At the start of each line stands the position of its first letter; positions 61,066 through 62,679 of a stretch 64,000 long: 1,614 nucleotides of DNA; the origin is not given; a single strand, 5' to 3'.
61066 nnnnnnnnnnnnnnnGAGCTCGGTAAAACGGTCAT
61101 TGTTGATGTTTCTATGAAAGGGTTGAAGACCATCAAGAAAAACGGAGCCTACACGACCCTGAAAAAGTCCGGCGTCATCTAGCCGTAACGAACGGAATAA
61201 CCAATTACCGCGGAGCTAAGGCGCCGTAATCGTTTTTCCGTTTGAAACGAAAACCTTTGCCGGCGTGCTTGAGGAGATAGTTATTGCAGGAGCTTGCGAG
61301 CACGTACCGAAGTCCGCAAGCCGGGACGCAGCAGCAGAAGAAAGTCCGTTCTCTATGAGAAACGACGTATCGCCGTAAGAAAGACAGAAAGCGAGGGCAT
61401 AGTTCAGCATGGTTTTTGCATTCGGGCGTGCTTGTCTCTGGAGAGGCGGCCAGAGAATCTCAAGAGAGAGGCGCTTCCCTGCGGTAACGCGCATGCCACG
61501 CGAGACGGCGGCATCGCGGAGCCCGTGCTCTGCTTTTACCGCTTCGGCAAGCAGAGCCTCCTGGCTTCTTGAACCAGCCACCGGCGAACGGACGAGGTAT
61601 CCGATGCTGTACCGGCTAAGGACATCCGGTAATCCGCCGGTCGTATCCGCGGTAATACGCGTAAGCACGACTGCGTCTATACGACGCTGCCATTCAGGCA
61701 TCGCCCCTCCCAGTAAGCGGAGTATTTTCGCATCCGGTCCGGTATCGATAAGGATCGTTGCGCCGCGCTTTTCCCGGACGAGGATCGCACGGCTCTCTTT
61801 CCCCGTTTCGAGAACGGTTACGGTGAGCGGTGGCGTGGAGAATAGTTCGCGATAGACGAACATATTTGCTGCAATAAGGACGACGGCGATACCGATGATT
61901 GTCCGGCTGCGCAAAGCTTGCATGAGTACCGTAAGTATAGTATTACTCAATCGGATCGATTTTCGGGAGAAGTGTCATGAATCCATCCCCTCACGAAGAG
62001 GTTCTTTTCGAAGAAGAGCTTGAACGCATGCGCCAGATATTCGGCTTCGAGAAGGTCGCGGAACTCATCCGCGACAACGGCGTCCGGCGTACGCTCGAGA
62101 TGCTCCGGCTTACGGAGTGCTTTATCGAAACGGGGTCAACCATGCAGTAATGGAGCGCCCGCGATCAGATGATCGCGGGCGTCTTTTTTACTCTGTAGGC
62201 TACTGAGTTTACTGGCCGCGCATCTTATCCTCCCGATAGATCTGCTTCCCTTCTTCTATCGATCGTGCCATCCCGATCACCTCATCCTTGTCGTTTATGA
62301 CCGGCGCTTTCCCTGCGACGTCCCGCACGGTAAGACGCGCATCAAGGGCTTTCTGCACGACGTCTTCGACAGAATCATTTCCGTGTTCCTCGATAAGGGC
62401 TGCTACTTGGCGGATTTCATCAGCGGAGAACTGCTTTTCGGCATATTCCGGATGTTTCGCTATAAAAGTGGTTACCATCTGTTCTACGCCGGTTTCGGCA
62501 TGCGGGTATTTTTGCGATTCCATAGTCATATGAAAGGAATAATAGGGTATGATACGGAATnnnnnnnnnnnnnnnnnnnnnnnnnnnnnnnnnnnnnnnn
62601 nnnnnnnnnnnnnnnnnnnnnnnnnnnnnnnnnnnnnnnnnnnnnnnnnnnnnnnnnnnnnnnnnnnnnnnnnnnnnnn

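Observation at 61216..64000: ComEC broken into a competence domain and a catalytically dead MBL domain, with SOD and two small genes inserted between them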

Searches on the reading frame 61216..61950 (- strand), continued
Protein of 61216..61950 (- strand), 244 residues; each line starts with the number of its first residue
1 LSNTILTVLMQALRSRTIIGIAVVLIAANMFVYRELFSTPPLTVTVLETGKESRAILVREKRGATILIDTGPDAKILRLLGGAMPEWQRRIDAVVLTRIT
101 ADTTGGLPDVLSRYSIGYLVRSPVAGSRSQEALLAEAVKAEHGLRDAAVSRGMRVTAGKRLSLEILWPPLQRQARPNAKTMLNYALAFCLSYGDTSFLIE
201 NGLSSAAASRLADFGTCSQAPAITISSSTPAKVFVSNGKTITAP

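Call 30: search_protein_representatives(alignment_id=A2)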
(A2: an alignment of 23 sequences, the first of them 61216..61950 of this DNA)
Query: 23 sequences, 169 profile positions. Proteins with E-value up to 0.001 (for the whole library): 10981; up to 1e-10: 3327; up to 1e-30: 105. The best 150 are listed.
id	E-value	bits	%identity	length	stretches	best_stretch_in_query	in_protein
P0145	1.0e-62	226.9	-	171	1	7-168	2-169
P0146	1.6e-59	216.5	-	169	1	3-168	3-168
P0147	1.7e-59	216.4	-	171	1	5-167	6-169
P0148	2.5e-59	215.8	-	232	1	2-168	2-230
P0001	9.6e-57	207.4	-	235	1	3-167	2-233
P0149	1.8e-56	206.5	-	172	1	2-168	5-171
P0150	2.9e-56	205.9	-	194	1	3-161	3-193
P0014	3.6e-56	205.6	-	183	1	5-168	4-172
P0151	9.1e-55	201.0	-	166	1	2-160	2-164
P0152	2.1e-54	199.8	-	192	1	2-168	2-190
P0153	1.7e-53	196.8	-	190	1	3-168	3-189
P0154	2.0e-53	196.6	-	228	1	2-167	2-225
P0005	4.8e-52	192.1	-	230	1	3-168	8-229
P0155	3.1e-51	189.5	-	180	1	3-166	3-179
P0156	9.5e-51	187.9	-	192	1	3-168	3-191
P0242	1.9e-31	125.1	-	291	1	10-157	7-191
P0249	2.8e-29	118.1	-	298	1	11-148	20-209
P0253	5.9e-29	117.0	-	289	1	11-157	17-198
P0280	7.7e-26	106.9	-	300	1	6-146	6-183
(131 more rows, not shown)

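Call 38: fold_search(model_id=the predicted structure, library=pdb)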
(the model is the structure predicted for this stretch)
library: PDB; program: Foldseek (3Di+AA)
matches with E <= 10: 902; with E <= 0.001: 376
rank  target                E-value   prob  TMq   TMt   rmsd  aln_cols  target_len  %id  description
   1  9ic4                  3.1e-13  1.00  0.64  0.59   6.4       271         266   18  Crystal structure of beta-lactamase-like domain of ComEC from Moorella glycerini (released 2025-10-01)
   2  8gyg_B                1.6e-08  1.00  0.48  0.39   4.6       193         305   13  Purification ,Crystallization and X-ray Diffraction analysis of a novel arysulfatase from Pseudoalteromonas atlantica  (released 2023-10-18)
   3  2bib                  1.8e-08  1.00  0.53  0.26   7.1       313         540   10  Crystal structure of the complete modular teichioic acid phosphorylcholine esterase Pce (CbpE) from Streptococcus pneumo (released 2005-05-09)
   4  8gyg_A                2.1e-08  1.00  0.48  0.41   7.9       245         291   12  Purification ,Crystallization and X-ray Diffraction analysis of a novel arysulfatase from Pseudoalteromonas atlantica  (released 2023-10-18)
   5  7dck_B                2.3e-08  1.00  0.46  0.47   3.9       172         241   11  Crystal structure of phosphodiesterase tw9814 (released 2021-10-27)
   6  7wnu_B                6.4e-08  1.00  0.42  0.21   5.6       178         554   21  Mycobacterium tuberculosis Rnase J complex with 7nt RNA (released 2023-01-25)
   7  8r22_C                7.3e-08  1.00  0.44  0.26   5.9       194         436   16  INTS9-INTS11-BRAT1-WDR73 complex (released 2024-07-31)
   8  5hab_B                8.2e-08  1.00  0.45  0.25   5.7       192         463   14  Crystal structure of mpy-RNase J (mutant H84A), an archaeal RNase J from Methanolobus psychrophilus R15, complex with  (released 2017-01-04)
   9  7dck_A                9.3e-08  1.00  0.46  0.46   3.7       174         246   11  Crystal structure of phosphodiesterase tw9814 (released 2021-10-27)
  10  1wra_A                9.3e-08  1.00  0.53  0.43   6.4       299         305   11  Crystal Structure of Phosphorylcholine Esterase Domain of the Virulence Factor Choline Binding Protein E from Streptoc (released 2005-05-31)
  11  3zq4_D                1.2e-07  1.00  0.44  0.22   5.9       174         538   13  Unusual, dual endo- and exo-nuclease activity in the degradosome explained by crystal structure analysis of RNase J1 (released 2011-09-14)
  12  5ws2_B                1.3e-07  1.00  0.41  0.23   8.0       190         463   12  Crystal structure of mpy-RNase J (mutant S247A), an archaeal RNase J from Methanolobus psychrophilus R15, complex with (released 2017-12-06)
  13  3zq4_C                1.9e-07  1.00  0.45  0.22   5.8       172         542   12  Unusual, dual endo- and exo-nuclease activity in the degradosome explained by crystal structure analysis of RNase J1 (released 2011-09-14)
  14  8r23_C                2.2e-07  1.00  0.44  0.27   6.2       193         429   16  INTS9-INTS11-BRAT1 complex (released 2024-07-31)
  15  7wnu_A                2.3e-07  1.00  0.45  0.21   4.8       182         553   21  Mycobacterium tuberculosis Rnase J complex with 7nt RNA (released 2023-01-25)
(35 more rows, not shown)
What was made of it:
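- Closest known: Catalytically dead MBL-fold paralogues kept as structural partners. Same: INTS9 chains appear among the fold matches (call 38).
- Foldseek top hit is ComEC CTD 9ic4 at 3e-13 (call 38).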

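Call 45: find_encoding_contigs(protein=P0242, flank=5000, max_places=2)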
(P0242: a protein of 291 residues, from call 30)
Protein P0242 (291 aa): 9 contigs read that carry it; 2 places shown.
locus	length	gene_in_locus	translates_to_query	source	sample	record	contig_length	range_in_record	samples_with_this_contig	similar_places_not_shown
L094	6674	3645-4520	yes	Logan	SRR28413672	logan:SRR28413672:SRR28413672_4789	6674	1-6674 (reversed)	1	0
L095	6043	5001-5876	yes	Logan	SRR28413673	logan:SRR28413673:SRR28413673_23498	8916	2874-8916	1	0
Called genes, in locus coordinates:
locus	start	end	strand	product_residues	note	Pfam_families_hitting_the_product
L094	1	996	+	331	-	?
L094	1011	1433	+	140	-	PF00075:RNase_H, PF13456:RVT_3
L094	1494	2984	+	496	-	PF13567:DUF4131, PF03772:Competence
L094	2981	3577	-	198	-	PF02777:Sod_Fe_C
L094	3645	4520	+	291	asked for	PF00753:Lactamase_B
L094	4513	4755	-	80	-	PF00830:Ribosomal_L28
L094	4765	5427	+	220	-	PF02163:Peptidase_M50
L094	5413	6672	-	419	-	?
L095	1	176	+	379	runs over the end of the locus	PF00162:PGK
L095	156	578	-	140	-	PF11969:DcpS_C, PF01230:HIT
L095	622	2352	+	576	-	PF01368:DHH, PF02272:DHHA1, PF17768:RecJ_OB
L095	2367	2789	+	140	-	PF00075:RNase_H, PF13456:RVT_3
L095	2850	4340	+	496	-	PF13567:DUF4131, PF03772:Competence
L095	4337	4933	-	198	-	PF02777:Sod_Fe_C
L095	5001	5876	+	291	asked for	PF00753:Lactamase_B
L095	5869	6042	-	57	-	?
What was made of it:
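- The metagenomic locus L094/L095 has RecJ, RNase H, ComEC-N, SOD (reverse), a fully catalytic 291-aa MBL, L28 and M50 (call 45).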

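Call 46: find_encoding_contigs(protein=P0253, flank=5000, max_places=2)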
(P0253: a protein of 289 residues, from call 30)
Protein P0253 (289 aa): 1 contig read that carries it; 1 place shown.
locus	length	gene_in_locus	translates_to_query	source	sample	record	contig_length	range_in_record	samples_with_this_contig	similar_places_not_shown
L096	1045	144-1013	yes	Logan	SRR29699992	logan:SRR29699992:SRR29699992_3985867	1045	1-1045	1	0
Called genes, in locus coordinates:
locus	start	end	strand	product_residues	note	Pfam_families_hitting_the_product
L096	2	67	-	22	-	?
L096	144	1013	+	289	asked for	PF00753:Lactamase_B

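Call 64: find_encoding_contigs(protein=P0249, flank=5000, max_places=2)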
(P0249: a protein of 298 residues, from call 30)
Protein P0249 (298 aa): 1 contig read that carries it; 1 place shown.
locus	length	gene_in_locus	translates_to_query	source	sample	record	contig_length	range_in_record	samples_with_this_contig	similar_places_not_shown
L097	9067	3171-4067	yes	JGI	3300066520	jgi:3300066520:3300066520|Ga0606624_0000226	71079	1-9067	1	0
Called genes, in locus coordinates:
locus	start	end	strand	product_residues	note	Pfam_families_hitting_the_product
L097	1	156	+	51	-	?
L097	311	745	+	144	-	PF00075:RNase_H, PF13456:RVT_3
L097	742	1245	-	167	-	-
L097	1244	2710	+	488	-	PF13567:DUF4131, PF03772:Competence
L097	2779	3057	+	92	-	-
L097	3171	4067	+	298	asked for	-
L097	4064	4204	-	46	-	-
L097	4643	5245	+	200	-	PF02163:Peptidase_M50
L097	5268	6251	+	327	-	-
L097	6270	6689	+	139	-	PF00164:Ribosom_S12_S23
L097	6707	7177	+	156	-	PF00177:Ribosomal_S7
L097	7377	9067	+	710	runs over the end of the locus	PF00009:GTP_EFTU, PF03144:GTP_EFTU_D2, PF22042:EF-G_D2, PF14492:EFG_III, PF16658:RF3_C (weak), PF03764:EFG_IV, PF00679:EFG_C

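Call 65: find_encoding_contigs(protein=P0280, flank=5000, max_places=2)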
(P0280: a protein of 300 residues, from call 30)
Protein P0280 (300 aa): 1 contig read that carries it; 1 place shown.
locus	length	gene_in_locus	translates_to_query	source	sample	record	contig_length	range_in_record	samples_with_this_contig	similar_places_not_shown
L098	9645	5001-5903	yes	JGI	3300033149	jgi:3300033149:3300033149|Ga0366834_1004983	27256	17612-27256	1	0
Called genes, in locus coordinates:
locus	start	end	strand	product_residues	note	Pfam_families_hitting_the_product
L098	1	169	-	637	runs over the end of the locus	PF00012:HSP70, PF06723:MreB_Mbl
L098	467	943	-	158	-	PF01025:GrpE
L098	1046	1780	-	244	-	PF05491:WHD_RuvB (weak), PF01628:HrcA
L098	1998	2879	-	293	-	-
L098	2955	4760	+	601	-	PF13567:DUF4131, PF03772:Competence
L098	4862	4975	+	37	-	-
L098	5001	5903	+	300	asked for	PF25281:MBL_MAP1B (faint), PF00753:Lactamase_B, PF12706:Lactamase_B_2 (faint)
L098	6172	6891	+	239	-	PF20772:TACO1_YebC_N, PF01709:Transcrip_reg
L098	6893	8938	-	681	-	PF17764:PriA_3primeBD, PF00270:DEAD, PF04851:ResIII, PF00271:Helicase_C, PF18074:PriA_C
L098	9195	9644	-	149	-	?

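Call 71: search_solved_structures(query=window:61216-61950:-, max_evalue=1, show_alignments=1)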
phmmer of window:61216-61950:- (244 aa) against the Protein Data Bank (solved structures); distinct sequences matched with E-value up to 1: 3.
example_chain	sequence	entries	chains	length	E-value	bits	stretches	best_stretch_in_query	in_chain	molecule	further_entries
30bt_A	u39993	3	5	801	0.057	16.2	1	19-213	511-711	Beta-lactamase-like domain | ComEC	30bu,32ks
6tvp_A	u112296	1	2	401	0.24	14.2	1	96-171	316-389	Alpha-maltose-1-phosphate synthase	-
9ic4_A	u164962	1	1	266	0.35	13.7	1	87-211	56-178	Competence protein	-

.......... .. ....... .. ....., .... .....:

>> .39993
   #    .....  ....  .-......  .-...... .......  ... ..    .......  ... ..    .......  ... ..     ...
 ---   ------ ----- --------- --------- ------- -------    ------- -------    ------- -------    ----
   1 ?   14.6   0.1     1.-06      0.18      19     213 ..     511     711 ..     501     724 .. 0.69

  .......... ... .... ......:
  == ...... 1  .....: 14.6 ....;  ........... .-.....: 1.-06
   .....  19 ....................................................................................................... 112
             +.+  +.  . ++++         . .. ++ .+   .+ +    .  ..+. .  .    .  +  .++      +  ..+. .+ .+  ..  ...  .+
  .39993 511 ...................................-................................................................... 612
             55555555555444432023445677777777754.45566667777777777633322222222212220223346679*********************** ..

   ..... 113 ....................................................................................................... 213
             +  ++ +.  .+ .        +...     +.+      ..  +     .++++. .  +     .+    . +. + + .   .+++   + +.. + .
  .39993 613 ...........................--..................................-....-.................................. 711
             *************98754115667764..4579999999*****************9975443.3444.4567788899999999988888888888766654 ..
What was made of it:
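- Single-sequence PDB hits are weak (E 0.057, call 71).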

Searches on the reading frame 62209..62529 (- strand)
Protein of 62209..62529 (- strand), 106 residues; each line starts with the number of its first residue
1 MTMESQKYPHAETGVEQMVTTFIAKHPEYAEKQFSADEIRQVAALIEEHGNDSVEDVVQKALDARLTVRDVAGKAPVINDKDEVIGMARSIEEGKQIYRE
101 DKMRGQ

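Call 4: search_protein_families(library=pfam, proteins=[window:62209-62529:-], max_evalue=1)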
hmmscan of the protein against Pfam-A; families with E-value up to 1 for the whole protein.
window:62209-62529:- (106 aa): 3 families
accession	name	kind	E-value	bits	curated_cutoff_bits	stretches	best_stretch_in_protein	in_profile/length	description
PF08897.16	DUF1841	-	0.061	13.8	24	1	11-33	21-43/135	Domain of unknown function (DUF1841)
PF23814.1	DUF7185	-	0.087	13.3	27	1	30-68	20-56/86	Family of unknown function (DUF7185)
PF13711.11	DUF4160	-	0.14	12.9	23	1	10-52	19-59/65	Domain of unknown function (DUF4160)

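Call 6: search_protein_families(library=ncbifam, proteins=[window:62209-62529:-], max_evalue=1)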
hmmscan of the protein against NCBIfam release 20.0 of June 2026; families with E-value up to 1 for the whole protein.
window:62209-62529:- (106 aa): 2 families
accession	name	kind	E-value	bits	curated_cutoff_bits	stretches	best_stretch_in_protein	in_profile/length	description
NF045974.1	conju_CD1108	subfamily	0.049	13.4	100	1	4-40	101-137/190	CD1108 family mobile element protein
NF045676.1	FeExpMbfA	equivalog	0.049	13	450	1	17-72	77-130/318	iron exporter MbfA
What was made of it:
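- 62209..62523 (-): Conserved 104-aa gene of unknown function, lying between SOD and the dead MBL gene. No Pfam or NCBIfam family (calls 4, 6).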

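Call 57: find_homologous_proteins(query=window:62209-62523:-, max_evalue=0.001)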
Query window:62209-62523:- (104 aa): 1 proteins with E <= 0.001 among 5 candidates.
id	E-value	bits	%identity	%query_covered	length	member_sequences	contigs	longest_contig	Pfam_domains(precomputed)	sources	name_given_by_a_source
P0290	9.9e-60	216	100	100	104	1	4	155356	-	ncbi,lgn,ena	-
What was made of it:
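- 62209..62523 (-): The word-based search found only the protein itself (call 57).
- Tried and rejected: It found only the protein itself (call 57).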
